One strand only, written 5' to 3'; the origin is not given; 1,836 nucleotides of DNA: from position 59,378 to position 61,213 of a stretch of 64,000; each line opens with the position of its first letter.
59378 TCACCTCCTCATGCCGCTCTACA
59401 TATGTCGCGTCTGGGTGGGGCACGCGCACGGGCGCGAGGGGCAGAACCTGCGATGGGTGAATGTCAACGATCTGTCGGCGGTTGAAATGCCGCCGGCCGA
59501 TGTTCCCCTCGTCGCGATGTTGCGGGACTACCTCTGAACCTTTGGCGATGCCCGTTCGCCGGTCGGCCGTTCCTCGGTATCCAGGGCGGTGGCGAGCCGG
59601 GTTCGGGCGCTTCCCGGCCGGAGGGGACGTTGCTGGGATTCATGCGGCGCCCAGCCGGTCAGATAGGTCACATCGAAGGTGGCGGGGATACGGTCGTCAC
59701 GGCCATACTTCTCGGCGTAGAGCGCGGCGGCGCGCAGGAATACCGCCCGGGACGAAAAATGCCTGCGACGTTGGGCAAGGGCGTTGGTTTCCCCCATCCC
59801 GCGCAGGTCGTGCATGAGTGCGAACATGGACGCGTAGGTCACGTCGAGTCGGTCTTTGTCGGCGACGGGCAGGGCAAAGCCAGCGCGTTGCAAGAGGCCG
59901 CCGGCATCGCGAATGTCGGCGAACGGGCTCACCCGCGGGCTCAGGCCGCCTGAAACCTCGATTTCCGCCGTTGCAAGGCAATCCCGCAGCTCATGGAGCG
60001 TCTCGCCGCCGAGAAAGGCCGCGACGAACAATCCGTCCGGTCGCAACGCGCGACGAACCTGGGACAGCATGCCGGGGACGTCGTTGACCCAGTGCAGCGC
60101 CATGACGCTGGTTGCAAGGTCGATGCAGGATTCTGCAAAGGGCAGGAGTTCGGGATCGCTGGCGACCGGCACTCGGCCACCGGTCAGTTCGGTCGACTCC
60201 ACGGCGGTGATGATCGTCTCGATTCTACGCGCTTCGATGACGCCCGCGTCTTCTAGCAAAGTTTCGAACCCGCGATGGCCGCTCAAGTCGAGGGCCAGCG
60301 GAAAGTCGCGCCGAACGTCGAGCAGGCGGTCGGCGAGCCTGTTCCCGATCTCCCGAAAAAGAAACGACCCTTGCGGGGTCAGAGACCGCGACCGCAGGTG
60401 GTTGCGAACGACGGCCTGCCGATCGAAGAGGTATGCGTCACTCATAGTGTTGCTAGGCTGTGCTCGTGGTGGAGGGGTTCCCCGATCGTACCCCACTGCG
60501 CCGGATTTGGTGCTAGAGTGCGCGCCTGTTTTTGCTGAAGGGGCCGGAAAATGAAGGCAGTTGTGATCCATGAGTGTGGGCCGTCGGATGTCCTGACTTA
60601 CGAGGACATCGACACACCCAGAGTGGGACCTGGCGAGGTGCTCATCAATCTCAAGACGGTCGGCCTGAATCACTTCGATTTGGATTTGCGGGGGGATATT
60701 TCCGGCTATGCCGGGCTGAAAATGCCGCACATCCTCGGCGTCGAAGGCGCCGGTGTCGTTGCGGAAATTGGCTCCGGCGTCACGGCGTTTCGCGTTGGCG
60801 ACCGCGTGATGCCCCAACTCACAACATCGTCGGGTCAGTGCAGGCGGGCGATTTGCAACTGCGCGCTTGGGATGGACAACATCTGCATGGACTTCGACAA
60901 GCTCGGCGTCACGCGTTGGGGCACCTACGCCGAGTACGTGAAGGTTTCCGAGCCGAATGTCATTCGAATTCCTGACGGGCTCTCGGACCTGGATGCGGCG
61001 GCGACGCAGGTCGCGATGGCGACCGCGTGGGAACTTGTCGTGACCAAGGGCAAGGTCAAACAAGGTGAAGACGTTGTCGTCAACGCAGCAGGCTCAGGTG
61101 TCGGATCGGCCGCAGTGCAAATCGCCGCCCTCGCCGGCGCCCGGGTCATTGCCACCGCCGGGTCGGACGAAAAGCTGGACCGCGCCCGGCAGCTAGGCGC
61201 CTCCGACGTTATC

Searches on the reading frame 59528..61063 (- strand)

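Call 28: search_protein_families(library=pfam, proteins=[window:59528-61063:-], max_evalue=0.00001)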
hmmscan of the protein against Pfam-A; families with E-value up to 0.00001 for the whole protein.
window:59528-61063:- (511 aa): 1 family
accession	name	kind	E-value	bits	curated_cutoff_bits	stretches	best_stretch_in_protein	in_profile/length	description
PF08241.18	Methyltransf_11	-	8.1e-09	36.4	21.2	1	299-347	42-94/95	Methyltransferase domain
